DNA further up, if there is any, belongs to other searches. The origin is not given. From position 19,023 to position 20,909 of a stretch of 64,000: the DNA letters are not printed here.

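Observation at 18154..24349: TetR-gated, translationally coupled operon: acyl-reductase/HAD fusion, Zn-ADH, LarA-like protein and PlsC acyltransferase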

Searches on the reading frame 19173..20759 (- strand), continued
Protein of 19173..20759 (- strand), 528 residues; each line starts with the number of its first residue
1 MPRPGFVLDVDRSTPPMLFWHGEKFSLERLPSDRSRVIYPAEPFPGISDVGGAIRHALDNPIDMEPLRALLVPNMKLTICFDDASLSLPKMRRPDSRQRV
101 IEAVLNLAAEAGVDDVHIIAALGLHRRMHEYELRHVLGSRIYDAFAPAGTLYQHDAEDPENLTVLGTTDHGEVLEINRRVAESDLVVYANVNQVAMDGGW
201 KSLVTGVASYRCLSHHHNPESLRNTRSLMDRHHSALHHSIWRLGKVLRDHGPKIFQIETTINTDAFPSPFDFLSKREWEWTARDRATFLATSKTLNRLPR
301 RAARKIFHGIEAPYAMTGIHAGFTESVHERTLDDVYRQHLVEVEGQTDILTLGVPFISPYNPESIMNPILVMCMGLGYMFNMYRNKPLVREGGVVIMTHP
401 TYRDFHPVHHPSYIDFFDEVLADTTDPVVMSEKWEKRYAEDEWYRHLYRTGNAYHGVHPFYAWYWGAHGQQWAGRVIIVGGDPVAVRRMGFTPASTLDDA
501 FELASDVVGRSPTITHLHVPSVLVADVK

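Call 69: search_solved_structures(query=window:19176-20759:-, max_evalue=0.0001, show_alignments=5)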
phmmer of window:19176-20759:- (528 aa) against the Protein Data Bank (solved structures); distinct sequences matched with E-value up to 0.0001: 9.
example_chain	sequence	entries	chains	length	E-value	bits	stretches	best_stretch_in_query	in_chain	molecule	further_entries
9q2u_A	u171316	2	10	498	1.9e-32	115.7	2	50-265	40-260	Lactate racemase A | LarA-like nickel-pincer nucleotide cofactor-utilizing enzyme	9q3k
9q3j_A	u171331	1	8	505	1.2e-27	99.8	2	51-222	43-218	DUF2088 domain-containing protein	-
2yjg_A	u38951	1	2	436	8.2e-10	41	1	53-226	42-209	LACTATE RACEMASE APOPROTEIN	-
6d6z_A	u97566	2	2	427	8.6e-09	37.6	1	32-217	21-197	Malate racemase Mar2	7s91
5huq_A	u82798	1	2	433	2.4e-06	29.6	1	54-238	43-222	Lactate racemization operon protein LarA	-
6c1w_A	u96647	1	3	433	2.4e-06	29.6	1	54-238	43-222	Lactate racemase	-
8ezf_B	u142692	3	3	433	2.5e-06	29.5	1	54-238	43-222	Lactate racemase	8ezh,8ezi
9eid_A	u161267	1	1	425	5.5e-06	28.4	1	29-224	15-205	A broad-substrate spectrum lactate racemase A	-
9eia_A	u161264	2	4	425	5.6e-06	28.3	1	29-224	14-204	A broad-substrate spectrum lactate racemase A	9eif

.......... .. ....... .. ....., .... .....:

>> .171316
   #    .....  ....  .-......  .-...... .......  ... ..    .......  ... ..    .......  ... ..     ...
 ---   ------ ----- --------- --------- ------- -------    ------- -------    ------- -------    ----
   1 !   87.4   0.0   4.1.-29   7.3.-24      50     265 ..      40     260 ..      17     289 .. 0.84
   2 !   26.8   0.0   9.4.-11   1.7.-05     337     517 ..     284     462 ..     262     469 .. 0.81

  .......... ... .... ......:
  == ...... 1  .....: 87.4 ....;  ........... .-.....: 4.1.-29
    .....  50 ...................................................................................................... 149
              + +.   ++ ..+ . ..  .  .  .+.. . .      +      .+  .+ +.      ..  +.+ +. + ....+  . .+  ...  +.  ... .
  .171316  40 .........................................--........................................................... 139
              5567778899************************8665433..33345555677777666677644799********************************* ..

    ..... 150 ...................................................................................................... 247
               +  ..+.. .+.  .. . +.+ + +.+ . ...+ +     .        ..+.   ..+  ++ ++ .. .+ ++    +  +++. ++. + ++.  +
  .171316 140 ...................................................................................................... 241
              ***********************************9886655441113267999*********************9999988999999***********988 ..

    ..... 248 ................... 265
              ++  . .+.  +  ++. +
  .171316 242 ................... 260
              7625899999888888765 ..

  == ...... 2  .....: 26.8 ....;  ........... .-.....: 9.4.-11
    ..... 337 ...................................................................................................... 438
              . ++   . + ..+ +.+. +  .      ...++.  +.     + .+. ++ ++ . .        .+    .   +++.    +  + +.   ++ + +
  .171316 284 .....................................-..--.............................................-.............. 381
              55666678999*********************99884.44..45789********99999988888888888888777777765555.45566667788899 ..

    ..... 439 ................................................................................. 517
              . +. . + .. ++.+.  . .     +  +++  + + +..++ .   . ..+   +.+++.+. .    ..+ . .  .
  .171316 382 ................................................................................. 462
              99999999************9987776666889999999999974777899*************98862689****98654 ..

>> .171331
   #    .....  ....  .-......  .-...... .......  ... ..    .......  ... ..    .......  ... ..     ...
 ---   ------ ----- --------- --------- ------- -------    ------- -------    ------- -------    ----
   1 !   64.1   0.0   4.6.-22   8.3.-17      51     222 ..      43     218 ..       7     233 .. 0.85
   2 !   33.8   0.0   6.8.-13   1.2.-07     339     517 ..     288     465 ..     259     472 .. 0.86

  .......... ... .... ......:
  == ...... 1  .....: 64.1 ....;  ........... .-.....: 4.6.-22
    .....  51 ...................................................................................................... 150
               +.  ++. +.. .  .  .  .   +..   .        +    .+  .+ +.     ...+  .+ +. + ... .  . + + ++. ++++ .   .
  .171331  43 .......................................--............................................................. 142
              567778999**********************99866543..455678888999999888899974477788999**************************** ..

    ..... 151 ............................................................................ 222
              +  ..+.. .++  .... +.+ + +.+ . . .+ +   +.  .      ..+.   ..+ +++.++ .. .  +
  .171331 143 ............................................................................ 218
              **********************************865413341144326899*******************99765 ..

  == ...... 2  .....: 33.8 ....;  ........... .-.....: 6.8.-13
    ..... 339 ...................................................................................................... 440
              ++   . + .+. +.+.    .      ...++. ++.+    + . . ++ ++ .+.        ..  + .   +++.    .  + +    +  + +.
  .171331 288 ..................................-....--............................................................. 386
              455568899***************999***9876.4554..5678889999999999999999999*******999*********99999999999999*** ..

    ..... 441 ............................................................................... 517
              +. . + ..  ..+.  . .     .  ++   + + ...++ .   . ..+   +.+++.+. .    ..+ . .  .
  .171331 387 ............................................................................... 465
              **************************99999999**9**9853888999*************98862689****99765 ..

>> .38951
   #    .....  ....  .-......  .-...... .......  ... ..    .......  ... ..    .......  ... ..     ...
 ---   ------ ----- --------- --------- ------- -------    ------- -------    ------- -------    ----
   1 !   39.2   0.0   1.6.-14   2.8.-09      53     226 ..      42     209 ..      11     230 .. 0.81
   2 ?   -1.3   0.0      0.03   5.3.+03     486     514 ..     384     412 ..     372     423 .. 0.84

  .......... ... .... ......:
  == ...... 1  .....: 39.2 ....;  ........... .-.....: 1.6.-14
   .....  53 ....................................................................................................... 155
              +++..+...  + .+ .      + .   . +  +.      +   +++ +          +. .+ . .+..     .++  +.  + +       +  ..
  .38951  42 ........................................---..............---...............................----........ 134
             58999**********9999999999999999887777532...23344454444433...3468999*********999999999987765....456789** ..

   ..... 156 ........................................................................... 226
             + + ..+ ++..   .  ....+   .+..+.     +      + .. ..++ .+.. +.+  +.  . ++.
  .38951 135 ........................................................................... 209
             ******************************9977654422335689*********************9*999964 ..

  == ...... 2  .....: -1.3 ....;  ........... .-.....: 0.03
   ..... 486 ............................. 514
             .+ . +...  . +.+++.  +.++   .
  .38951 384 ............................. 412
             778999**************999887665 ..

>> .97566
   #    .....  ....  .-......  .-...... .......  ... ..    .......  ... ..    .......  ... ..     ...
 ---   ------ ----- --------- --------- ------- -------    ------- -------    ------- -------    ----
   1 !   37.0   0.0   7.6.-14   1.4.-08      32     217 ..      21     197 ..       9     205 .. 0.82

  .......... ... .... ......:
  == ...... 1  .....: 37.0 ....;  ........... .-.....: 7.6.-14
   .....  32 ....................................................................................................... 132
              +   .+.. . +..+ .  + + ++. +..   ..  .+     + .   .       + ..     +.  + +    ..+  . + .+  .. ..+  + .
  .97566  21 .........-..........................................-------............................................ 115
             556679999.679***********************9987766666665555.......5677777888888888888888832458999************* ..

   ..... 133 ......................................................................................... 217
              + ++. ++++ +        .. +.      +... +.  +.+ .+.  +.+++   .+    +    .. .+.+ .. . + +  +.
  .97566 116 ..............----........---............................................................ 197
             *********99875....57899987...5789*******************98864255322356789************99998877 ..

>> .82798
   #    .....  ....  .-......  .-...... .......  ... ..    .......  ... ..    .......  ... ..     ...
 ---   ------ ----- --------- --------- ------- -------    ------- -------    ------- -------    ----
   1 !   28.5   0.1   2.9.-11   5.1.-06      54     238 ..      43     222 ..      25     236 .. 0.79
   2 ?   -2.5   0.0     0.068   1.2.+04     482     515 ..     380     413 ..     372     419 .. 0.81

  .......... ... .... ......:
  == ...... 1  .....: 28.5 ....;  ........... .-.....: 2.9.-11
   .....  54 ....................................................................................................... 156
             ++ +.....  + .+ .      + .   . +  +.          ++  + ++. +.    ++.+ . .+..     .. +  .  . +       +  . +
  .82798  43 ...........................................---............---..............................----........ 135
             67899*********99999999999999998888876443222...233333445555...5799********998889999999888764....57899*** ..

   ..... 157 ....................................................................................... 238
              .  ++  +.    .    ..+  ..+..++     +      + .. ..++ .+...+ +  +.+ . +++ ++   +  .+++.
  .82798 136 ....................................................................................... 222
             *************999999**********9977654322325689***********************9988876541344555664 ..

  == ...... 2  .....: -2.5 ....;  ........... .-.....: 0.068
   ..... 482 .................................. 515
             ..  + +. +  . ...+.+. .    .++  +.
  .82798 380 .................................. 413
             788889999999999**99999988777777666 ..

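Call 79: predict_structure(alignment_id=A2)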
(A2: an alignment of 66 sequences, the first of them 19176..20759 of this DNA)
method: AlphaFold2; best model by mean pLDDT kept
length: 528 residues; sequences in the alignment: 66
mean_pLDDT: 94.4   pTM: 0.92
mean pLDDT of the five models: 94.4, 94.0, 93.6, 92.7, 92.5
residues with pLDDT >= 90: 475; 70-90: 52; 50-70: 1; < 50: 0
segments of 3 or more residues with pLDDT < 50: none
pLDDT, mean of each block of 10 residues (from residue 1): 89 94 94 95 95 98 98 98 83 95 98 98 91 96 97 92 96 97 98 90 93 94 90 92 97 98 92 92 96 95 92 96 97 93 97 89 90 94 94 98 92 97 97 96 92 93 94 97 97 97 96 92 90
secondary structure, 60 per line:
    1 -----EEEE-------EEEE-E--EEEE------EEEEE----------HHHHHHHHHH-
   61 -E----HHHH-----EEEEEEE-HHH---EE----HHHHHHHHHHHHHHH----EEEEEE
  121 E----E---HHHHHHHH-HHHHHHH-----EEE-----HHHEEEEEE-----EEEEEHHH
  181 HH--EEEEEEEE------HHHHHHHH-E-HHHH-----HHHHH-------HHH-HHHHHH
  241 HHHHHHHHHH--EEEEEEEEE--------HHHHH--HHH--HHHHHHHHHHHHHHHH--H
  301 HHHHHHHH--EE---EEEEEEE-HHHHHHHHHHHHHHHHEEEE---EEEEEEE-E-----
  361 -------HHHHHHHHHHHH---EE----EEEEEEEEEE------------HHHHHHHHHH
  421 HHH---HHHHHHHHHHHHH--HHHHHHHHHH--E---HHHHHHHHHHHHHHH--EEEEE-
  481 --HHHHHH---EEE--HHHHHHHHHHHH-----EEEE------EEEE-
elements in order: E6-9 E17-20 E25-28 E35-39 H50-59 H67-70 E76-82 H96-110 E115-121 H130-137 H139-145 E151-153 E162-167 E173-177 H178-182 E185-192 H199-206 H210-213 H219-223 H235-250 E253-261 H270-274 H282-297 H300-308 E316-322 H324-339 E340-343 E347-353 H368-379 E389-398 H411-423 H427-439 H442-451 H458-472 E475-479 H483-488 E492-494 H497-508 E514-517 E524-527

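Call 82: fold_search(model_id=the predicted structure, library=pdb)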
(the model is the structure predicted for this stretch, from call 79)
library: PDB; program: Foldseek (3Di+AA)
matches with E <= 10: 896; with E <= 0.001: 19
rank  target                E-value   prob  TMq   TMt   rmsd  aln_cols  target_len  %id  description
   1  9q3k_A                3.3e-33  1.00  0.78  0.85   3.8       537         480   22  Structure of LarA-like nickel-pincer nucleotide cofactor-utilizing enzyme with a single catalytic histidine residue fr (released 2025-09-24)
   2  9q3j_E                2.4e-30  1.00  0.73  0.85   3.4       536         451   20  Structures of LarA-like nickel-pincer nucleotide cofactor-utilizing enzyme with a single catalytic histidine residue f (released 2025-09-17)
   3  9q3j_A                2.8e-30  1.00  0.74  0.85   3.4       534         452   20  Structures of LarA-like nickel-pincer nucleotide cofactor-utilizing enzyme with a single catalytic histidine residue f (released 2025-09-17)
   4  9q3j_H                6.7e-30  1.00  0.74  0.86   3.3       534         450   20  Structures of LarA-like nickel-pincer nucleotide cofactor-utilizing enzyme with a single catalytic histidine residue f (released 2025-09-17)
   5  9q3j_G                1.0e-29  1.00  0.74  0.86   3.3       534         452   20  Structures of LarA-like nickel-pincer nucleotide cofactor-utilizing enzyme with a single catalytic histidine residue f (released 2025-09-17)
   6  9q3j_D                2.2e-29  1.00  0.73  0.85   3.4       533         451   20  Structures of LarA-like nickel-pincer nucleotide cofactor-utilizing enzyme with a single catalytic histidine residue f (released 2025-09-17)
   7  9eia_B                6.7e-25  1.00  0.63  0.77   5.1       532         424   17  A broad-substrate spectrum lactate racemase A from Isosphaera pallida in complex with copurified D-lactate (released 2025-01-29)
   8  9eid                  3.7e-24  1.00  0.63  0.77   4.9       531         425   17  A broad-substrate spectrum lactate racemase A from Isosphaera pallida in complex with D-2-Hydroxybutyrate (released 2025-01-29)
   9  9eia_A                4.9e-24  1.00  0.64  0.77   5.4       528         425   17  A broad-substrate spectrum lactate racemase A from Isosphaera pallida in complex with copurified D-lactate (released 2025-01-29)
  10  2yjg_A                1.8e-23  1.00  0.63  0.78   5.8       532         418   18  Structure of the lactate racemase apoprotein from Thermoanaerobacterium thermosaccharolyticum (released 2012-05-30)
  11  6c1w_A                3.5e-23  1.00  0.61  0.73   6.8       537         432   18  A tethered niacin-derived pincer complex with a nickel-carbon or sulfite-carbon bond in lactate racemase (released 2018-03-14)
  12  5huq_A                6.4e-22  1.00  0.65  0.77   6.7       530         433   18  A tethered niacin-derived pincer complex with a nickel-carbon bond in lactate racemase (released 2016-02-10)
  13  2yjg_B                7.6e-22  1.00  0.62  0.77   5.9       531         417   17  Structure of the lactate racemase apoprotein from Thermoanaerobacterium thermosaccharolyticum (released 2012-05-30)
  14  8ezf                  8.1e-22  1.00  0.60  0.74   5.9       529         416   17  A tethered niacin-derived pincer complex with a nickel-carbon or sulfite-carbon bond in lactate racemase R98A/R100A vari (released 2023-01-25)
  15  5huq_B                1.5e-21  1.00  0.60  0.71   7.0       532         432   17  A tethered niacin-derived pincer complex with a nickel-carbon bond in lactate racemase (released 2016-02-10)
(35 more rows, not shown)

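Call 97: search_protein_representatives(protein=window:19176-20759:-)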
Query: 528 residues. Proteins with E-value up to 0.001 (for the whole library): 2524; up to 1e-10: 1070; up to 1e-30: 397. The best 150 are listed.
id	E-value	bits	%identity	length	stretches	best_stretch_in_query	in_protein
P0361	2.7e-172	590.5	69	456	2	75-430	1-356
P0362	1.9e-164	564.6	56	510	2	245-527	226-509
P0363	1.9e-162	558.0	48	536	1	5-527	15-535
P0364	4.8e-151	520.4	47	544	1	7-527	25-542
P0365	3.2e-148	511.0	46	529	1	12-525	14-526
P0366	3.2e-144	497.8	44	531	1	5-528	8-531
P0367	4.8e-142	490.7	45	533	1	2-523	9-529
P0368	3.0e-141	488.0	44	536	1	9-527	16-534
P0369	2.1e-128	445.6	43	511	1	5-527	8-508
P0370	4.3e-126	438.0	44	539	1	1-527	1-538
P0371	3.0e-124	431.9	41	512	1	18-527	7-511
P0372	4.4e-123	428.1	41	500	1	27-527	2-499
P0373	2.8e-119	415.5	57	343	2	304-467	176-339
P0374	7.6e-118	410.8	43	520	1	1-525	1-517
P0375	1.2e-116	406.8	48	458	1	75-527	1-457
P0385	8.5e-107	374.3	51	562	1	1-344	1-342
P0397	2.9e-99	349.5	65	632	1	273-512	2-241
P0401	2.2e-94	333.3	62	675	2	1-267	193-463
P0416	7.6e-83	295.3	38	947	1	16-483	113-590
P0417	1.3e-81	291.2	36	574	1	17-483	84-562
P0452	1.4e-71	258.1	61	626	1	316-520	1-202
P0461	1.4e-69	251.5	65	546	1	316-481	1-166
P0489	2.3e-61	224.4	72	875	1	343-476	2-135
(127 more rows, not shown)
